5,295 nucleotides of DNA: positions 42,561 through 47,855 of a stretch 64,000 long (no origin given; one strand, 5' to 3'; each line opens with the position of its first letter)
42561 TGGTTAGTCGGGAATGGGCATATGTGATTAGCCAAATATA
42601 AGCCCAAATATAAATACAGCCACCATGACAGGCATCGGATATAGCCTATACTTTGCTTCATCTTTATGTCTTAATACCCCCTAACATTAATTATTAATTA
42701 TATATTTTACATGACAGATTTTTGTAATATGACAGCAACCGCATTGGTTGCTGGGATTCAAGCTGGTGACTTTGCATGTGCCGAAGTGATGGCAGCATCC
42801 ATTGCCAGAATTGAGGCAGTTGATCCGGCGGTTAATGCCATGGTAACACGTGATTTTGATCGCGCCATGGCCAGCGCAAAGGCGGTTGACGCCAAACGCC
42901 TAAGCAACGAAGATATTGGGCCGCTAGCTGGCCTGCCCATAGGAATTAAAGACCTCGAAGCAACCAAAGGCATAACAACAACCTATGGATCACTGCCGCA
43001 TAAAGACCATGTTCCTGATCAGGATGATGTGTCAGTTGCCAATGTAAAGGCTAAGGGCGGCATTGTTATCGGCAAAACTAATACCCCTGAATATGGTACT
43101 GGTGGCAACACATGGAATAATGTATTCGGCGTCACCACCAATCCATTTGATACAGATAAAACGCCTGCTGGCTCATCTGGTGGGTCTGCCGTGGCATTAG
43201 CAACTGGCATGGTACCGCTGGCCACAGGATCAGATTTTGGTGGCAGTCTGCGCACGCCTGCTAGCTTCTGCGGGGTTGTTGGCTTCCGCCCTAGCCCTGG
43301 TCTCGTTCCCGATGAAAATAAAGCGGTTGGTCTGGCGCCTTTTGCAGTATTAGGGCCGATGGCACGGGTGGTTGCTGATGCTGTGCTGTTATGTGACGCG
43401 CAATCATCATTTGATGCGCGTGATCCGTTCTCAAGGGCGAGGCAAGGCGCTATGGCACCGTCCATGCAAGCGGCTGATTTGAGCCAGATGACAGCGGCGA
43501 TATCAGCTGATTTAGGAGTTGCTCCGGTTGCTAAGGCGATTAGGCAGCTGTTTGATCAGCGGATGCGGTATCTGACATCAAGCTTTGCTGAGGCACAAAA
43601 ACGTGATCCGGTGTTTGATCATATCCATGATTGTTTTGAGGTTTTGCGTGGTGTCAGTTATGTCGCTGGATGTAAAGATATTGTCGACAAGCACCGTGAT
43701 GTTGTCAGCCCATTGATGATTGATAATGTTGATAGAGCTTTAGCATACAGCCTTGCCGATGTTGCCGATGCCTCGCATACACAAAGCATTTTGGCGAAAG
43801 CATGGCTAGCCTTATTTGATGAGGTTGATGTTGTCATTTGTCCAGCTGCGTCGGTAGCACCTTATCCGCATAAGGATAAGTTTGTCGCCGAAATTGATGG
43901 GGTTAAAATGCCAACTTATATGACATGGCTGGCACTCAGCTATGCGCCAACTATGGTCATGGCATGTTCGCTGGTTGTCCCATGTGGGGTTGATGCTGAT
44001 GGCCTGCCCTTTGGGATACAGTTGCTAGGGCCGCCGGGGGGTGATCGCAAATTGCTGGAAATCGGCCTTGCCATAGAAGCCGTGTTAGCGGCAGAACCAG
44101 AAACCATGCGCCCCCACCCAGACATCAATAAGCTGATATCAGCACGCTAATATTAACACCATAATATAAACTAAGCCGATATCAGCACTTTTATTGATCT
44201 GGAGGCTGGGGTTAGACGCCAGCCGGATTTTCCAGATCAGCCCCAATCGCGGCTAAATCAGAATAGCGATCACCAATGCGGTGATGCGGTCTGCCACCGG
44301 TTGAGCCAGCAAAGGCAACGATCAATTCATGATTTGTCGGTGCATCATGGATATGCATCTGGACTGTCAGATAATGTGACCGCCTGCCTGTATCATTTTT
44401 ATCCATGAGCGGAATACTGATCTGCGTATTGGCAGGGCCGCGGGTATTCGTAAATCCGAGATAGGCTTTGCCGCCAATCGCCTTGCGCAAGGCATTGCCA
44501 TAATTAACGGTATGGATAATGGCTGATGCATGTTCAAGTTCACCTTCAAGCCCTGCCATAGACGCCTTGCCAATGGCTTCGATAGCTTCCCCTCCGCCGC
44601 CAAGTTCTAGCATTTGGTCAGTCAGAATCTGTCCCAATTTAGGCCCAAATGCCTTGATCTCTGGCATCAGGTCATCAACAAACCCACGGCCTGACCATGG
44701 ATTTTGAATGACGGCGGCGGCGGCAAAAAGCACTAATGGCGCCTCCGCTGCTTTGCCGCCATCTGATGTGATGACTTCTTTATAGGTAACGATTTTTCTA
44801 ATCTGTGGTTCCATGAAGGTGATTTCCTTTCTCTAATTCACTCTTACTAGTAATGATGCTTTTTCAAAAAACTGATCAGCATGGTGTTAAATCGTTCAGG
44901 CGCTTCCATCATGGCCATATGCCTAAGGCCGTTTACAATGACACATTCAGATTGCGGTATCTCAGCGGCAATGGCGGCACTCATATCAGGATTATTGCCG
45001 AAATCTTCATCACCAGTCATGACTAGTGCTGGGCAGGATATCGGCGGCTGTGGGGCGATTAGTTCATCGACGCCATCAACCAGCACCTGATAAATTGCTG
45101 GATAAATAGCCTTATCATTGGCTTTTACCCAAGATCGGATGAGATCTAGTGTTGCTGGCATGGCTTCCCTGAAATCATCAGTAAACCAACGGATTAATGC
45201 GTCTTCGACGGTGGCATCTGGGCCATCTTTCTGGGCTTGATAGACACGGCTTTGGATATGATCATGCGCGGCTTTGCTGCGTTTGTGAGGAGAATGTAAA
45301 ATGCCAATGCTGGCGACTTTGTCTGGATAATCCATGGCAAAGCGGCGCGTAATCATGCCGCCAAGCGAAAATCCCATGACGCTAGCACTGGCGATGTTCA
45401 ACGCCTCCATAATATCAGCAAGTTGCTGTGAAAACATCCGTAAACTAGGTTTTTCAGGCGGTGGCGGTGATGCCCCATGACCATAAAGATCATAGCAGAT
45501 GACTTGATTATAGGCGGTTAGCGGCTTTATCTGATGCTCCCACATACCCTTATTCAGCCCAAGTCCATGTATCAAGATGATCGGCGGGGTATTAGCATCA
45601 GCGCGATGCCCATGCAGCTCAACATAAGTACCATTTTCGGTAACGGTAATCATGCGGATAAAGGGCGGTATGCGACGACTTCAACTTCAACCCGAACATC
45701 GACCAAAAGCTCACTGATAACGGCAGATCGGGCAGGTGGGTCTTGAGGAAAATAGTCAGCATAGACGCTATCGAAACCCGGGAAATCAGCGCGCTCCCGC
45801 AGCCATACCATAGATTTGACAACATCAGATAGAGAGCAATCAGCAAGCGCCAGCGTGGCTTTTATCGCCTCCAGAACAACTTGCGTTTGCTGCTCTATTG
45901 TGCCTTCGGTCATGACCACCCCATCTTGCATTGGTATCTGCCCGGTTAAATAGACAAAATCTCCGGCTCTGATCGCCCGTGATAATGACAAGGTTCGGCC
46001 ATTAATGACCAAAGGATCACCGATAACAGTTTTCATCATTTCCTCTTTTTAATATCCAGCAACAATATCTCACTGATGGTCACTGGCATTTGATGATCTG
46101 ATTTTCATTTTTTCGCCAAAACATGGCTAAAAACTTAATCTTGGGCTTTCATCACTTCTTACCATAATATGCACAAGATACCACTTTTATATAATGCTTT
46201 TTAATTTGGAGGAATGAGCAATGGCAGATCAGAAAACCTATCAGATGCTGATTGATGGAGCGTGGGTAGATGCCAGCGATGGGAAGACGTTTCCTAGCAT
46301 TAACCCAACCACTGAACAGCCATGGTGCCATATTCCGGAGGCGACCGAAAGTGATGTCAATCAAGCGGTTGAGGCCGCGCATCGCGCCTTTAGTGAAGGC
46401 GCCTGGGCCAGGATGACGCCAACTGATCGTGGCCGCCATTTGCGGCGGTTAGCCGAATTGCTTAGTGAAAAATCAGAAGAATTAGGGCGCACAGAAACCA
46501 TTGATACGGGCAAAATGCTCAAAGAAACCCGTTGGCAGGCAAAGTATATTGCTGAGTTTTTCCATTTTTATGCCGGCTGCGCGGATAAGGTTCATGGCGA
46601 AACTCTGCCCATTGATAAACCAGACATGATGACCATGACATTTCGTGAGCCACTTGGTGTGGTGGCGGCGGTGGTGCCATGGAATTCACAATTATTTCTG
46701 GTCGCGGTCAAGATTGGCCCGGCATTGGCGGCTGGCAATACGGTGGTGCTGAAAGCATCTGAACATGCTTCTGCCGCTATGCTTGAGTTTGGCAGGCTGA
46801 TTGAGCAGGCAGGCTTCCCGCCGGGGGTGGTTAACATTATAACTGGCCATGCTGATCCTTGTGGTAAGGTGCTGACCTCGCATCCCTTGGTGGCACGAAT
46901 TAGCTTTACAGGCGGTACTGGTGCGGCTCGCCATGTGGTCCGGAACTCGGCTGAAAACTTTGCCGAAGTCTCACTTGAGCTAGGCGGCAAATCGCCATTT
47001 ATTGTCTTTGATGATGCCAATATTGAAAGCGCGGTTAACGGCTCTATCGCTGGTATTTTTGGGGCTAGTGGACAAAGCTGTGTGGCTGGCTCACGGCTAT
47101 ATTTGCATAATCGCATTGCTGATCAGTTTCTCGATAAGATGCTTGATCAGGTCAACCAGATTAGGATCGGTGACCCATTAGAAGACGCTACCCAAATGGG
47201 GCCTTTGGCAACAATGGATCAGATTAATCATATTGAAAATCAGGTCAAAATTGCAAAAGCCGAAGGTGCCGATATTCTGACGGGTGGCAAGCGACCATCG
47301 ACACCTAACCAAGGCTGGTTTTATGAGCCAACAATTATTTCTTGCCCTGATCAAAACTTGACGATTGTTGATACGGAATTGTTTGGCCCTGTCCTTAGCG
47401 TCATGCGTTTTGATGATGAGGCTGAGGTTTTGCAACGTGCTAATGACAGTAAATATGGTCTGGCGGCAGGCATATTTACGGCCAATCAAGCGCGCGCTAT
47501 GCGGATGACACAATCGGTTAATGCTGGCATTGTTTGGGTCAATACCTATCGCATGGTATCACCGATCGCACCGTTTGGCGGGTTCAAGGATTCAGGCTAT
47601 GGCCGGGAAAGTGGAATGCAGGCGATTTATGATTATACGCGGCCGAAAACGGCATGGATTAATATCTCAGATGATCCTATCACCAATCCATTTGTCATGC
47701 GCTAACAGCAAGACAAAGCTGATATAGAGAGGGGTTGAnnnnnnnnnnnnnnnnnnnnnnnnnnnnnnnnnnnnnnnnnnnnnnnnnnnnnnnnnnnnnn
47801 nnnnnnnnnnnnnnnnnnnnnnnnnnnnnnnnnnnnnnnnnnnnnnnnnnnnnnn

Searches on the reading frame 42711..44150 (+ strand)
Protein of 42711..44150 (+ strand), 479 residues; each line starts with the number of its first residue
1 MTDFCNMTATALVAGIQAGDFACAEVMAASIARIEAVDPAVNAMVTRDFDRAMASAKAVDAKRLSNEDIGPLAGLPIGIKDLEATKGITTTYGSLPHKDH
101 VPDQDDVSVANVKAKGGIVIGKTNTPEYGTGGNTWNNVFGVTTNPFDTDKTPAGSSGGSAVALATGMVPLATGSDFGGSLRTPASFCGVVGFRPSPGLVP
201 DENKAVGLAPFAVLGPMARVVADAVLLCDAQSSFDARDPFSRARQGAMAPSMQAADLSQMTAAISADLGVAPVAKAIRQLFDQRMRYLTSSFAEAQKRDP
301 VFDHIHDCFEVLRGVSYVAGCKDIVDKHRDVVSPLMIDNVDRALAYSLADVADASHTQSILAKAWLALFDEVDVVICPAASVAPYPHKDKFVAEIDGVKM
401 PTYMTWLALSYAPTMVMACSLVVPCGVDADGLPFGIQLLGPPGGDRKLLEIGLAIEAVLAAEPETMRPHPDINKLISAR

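Call 78: search_protein_families(library=ncbifam, proteins=[window:42711-44150:+], max_evalue=0.000001)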
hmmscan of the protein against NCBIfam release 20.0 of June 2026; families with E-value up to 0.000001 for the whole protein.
window:42711-44150:+ (479 aa): 26 families (the best 25 are shown)
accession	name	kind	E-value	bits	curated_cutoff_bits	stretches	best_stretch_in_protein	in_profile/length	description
NF005686.0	PRK07486.1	subfamily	2.5e-115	386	465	1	3-458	10-472/486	amidase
NF004815.0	PRK06169.1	equivalog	2.9e-93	313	506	1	2-462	5-462/471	amidase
NF004816.0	PRK06170.1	equivalog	1.1e-82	278.2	503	1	7-459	12-482/493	amidase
NF005687.0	PRK07487.1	subfamily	2.9e-73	247.3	428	1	3-458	4-455/468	amidase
NF005450.0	PRK07042.1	equivalog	9.4e-73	245.2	458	1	1-465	1-458/464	amidase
NF005688.0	PRK07488.1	equivalog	2.6e-68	231.1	532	1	2-464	6-471/474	indoleacetamide hydrolase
TIGR00132.1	gatA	equivalog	4e-63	213.8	481.1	2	17-295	6-281/466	Asp-tRNA(Asn)/Glu-tRNA(Gln) amidotransferase subunit GatA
NF006631.0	PRK09201.1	equivalog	6.5e-61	206.5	461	1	5-457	5-453/466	AtzE family amidohydrolase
NF009119.0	PRK12470.1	equivalog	2e-60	205.1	498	1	2-458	4-451/462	amidase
TIGR02715.1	amido_AtzE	subfamily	7.3e-59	199.9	425.75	1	12-457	5-446/452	AtzE family amidohydrolase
NF004717.0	PRK06061.1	equivalog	1.3e-58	198.8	498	1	8-459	18-467/483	amidase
NF006043.0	PRK08186.1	subfamily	1.7e-52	178.7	487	1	4-464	4-453/600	allophanate hydrolase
TIGR02713.1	allophanate_hyd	equivalog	5.1e-50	170.5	511.05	1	52-460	13-414/563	allophanate hydrolase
NF005460.0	PRK07056.1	subfamily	1e-49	169.7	447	1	10-461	11-455/457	amidase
NF005899.0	PRK07869.1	equivalog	2.9e-49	168.1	418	1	6-457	14-460/471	amidase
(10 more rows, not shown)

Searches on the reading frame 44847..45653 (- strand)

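Call 78: search_protein_families(library=ncbifam, proteins=[window:44847-45653:-], max_evalue=0.000001)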
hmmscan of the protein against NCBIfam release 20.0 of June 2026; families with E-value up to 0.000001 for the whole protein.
window:44847-45653:- (268 aa): 23 families
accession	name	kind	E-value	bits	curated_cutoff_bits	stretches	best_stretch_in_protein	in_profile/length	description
NF051487.1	bifunc_PcaCD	exception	5.5e-45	154.2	430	1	12-264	161-412/413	bifunctional 4-carboxymuconolactone decarboxylase/3-oxoadipate enol-lactonase PcaCD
NF051488.1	bifunc_PcaDC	exception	2.3e-44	152.1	390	1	16-266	9-253/375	bifunctional 3-oxoadipate enol-lactonase/4-carboxymuconolactone decarboxylase PcaDC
TIGR02427.1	protocat_pcaD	equivalog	2.3e-44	151.7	255.85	1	18-264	9-251/251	3-oxoadipate enol-lactonase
TIGR03611.1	RutD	equivalog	1.5e-23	83.5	238.5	1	12-265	4-257/258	pyrimidine utilization protein D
NF011457.0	PRK14875.1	equivalog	5.5e-23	81.5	307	1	17-265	127-371/372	acetoin dehydrogenase dihydrolipoyllysine-residue acetyltransferase subunit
TIGR03695.1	menH_SHCHC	equivalog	8.7e-19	67.9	208.55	1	22-264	2-252/252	2-succinyl-6-hydroxy-2,4-cyclohexadiene-1-carboxylate synthase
TIGR03056.1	bchO_mg_che_rel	equivalog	8.1e-18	64.4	172.55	1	19-111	25-118/278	alpha/beta fold hydrolase BchO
NF050089.1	i_nPHAscl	equivalog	8.7e-18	64.4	300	1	19-125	15-121/288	intracellular short-chain-length polyhydroxyalkanoate depolymerase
TIGR01738.1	bioH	equivalog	1.8e-16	60.5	206.95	1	24-262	6-244/245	pimeloyl-ACP methyl ester esterase BioH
NF045632.1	hydroxlase_HsaD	equivalog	7.1e-15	54.7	400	1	12-116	23-132/290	4,5:9,10-diseco-3-hydroxy-5,9,17-trioxoandrosta-1(10),2-diene-4-oate hydrolase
TIGR01250.1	pro_imino_pep_2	subfamily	7.4e-15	55.3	167.65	1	5-121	8-128/288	proline iminopeptidase-family hydrolase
NF045945.1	ProImpepLactob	equivalog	1.5e-14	54.2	400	1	6-137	12-145/293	proline iminopeptidase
NF007954.0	PRK10673.1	equivalog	1.5e-13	50.6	399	1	18-264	12-253/255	esterase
NF052610.1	macro_16_ester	equivalog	9.7e-13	48.1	420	1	19-247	20-264/281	alpha/beta fold macrolide esterase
NF045948.1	ProImpepThrmp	equivalog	1.5e-09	37.7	500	0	205-266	230-290/291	proline iminopeptidase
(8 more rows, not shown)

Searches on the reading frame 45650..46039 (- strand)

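Call 78: search_protein_families(library=ncbifam, proteins=[window:45650-46039:-], max_evalue=0.000001)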
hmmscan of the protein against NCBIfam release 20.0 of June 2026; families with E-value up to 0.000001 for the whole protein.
window:45650-46039:- (129 aa): 3 families
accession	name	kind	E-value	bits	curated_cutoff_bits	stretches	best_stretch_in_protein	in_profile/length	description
TIGR00004.1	TIGR00004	subfamily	1.3e-24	86.7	106.25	1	19-124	16-124/125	Rid family detoxifying hydrolase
TIGR03610.1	RutC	equivalog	3e-15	56.4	169.1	1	22-123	21-124/127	pyrimidine utilization protein C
NF008490.0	PRK11401.1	equivalog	2.7e-11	43.5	222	1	22-125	20-127/129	enamine/imine deaminase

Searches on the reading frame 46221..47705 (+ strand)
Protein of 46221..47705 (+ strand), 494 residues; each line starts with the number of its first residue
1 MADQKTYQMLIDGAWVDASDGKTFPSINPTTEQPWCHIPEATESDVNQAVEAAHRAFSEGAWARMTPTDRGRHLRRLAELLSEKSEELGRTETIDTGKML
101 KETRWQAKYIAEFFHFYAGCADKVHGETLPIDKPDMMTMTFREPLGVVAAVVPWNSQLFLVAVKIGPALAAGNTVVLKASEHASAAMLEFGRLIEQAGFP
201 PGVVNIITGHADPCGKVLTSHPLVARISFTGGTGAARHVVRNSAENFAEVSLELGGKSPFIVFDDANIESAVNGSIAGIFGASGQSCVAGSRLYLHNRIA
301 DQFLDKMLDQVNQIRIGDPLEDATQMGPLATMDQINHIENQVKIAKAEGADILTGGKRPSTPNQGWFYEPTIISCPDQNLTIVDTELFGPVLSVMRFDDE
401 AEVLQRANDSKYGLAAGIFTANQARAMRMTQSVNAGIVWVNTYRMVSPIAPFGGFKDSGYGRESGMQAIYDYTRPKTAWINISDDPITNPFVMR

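Call 58: search_protein_families(library=ncbifam, proteins=[window:46221-47705:+], max_evalue=1e-8)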
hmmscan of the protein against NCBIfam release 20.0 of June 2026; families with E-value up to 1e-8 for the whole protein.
window:46221-47705:+ (494 aa): 41 families (the best 25 are shown)
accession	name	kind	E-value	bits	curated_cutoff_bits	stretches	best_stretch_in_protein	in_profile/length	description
TIGR01804.1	BADH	equivalog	1.2e-152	508.7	668.6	1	11-474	2-465/467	betaine-aldehyde dehydrogenase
NF009725.0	PRK13252.1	equivalog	6.7e-143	476.6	593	1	2-483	2-482/488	betaine-aldehyde dehydrogenase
TIGR02299.1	HpaE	equivalog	3.8e-139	464.4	638.35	1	9-485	3-481/488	5-carboxymethyl-2-hydroxymuconate semialdehyde dehydrogenase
NF045735.1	PaDhStyDPseudo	equivalog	1.5e-137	459.2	850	1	8-478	4-479/483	phenylacetaldehyde dehydrogenase StyD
NF010000.0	PRK13473.1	subfamily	1.6e-134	449.1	615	1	7-478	3-470/475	aminobutyraldehyde dehydrogenase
NF045736.1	PaDhStyDRhodo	equivalog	3.7e-129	431.4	800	1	8-477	4-474/479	phenylacetaldehyde dehydrogenase StyD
TIGR01780.1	SSADH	subfamily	1.3e-123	413.2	646.35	1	28-474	3-446/448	succinate-semialdehyde dehydrogenase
NF050026.1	AcaldDHExaC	equivalog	1.1e-115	387.2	900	1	4-485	13-498/503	acetaldehyde dehydrogenase ExaC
NF008415.0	PRK11241.1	equivalog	1.3e-115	386.8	828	1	7-476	11-476/482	NADP-dependent succinate-semialdehyde dehydrogenase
NF007352.0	PRK09847.1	equivalog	2.3e-115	385.9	850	1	8-482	21-493/495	aldehyde dehydrogenase PuuC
NF042993.1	AlphKGSA_gudD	equivalog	1.8e-114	383.2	770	1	5-480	2-480/481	alpha-ketoglutaric semialdehyde dehydrogenase GucD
TIGR03216.1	OH_muco_semi_DH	equivalog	8.2e-114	380.8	693.25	1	8-477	2-476/481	2-hydroxymuconic semialdehyde dehydrogenase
NF007497.0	PRK10090.1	equivalog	6.9e-112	374.7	500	1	2-480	2-477/480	aldehyde dehydrogenase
NF040648.1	lactal_redase_Meth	equivalog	7.1e-109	364.9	650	1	9-480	1-462/463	lactaldehyde dehydrogenase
NF052305.1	DioxValDhHalo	equivalog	3.4e-105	352.7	750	1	5-480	3-481/483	2,5-dioxovalerate dehydrogenase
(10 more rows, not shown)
